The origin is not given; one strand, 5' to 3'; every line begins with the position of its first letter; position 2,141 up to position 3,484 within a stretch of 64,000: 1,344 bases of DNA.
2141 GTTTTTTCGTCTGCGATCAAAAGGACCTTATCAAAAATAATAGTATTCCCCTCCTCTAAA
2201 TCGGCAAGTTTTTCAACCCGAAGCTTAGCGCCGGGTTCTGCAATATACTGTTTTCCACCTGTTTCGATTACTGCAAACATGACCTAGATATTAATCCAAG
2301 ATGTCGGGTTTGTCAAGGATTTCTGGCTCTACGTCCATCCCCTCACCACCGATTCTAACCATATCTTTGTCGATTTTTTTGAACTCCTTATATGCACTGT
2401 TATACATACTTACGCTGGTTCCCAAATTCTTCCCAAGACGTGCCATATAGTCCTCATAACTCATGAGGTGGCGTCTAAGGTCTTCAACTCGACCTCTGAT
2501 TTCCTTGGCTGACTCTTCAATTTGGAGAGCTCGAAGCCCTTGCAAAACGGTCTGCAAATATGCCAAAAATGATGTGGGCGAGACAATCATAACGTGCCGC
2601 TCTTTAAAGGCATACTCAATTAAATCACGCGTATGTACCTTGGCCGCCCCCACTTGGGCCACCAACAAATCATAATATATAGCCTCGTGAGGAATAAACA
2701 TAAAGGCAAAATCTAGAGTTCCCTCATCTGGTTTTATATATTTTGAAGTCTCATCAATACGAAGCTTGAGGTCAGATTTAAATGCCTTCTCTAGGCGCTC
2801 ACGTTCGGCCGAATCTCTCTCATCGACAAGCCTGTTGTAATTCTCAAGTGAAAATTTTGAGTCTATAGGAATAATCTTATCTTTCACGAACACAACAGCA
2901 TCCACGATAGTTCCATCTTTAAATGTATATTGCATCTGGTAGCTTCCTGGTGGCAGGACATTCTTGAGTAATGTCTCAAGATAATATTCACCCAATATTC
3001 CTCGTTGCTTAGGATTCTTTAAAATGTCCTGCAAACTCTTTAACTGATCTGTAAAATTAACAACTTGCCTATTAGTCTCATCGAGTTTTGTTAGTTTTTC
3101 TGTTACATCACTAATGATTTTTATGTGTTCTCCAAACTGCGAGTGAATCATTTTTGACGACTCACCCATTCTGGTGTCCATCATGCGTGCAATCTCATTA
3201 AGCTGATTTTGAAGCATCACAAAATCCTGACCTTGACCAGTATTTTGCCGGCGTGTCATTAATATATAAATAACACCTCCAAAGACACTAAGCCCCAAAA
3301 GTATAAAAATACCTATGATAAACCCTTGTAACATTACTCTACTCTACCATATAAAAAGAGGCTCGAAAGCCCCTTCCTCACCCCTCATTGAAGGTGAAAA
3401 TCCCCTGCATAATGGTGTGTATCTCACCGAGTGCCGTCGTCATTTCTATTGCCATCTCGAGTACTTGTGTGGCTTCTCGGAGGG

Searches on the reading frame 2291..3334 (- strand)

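Call 79: search_protein_families(library=pfam, proteins=[window:2291-3334:-], max_evalue=0.0001)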
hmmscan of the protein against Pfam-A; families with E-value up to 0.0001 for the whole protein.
window:2291-3334:- (347 aa): 1 family
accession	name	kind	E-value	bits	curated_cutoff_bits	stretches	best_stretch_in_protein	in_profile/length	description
PF02646.22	RmuC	-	2.1e-54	185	26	1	44-319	2-271/291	RmuC family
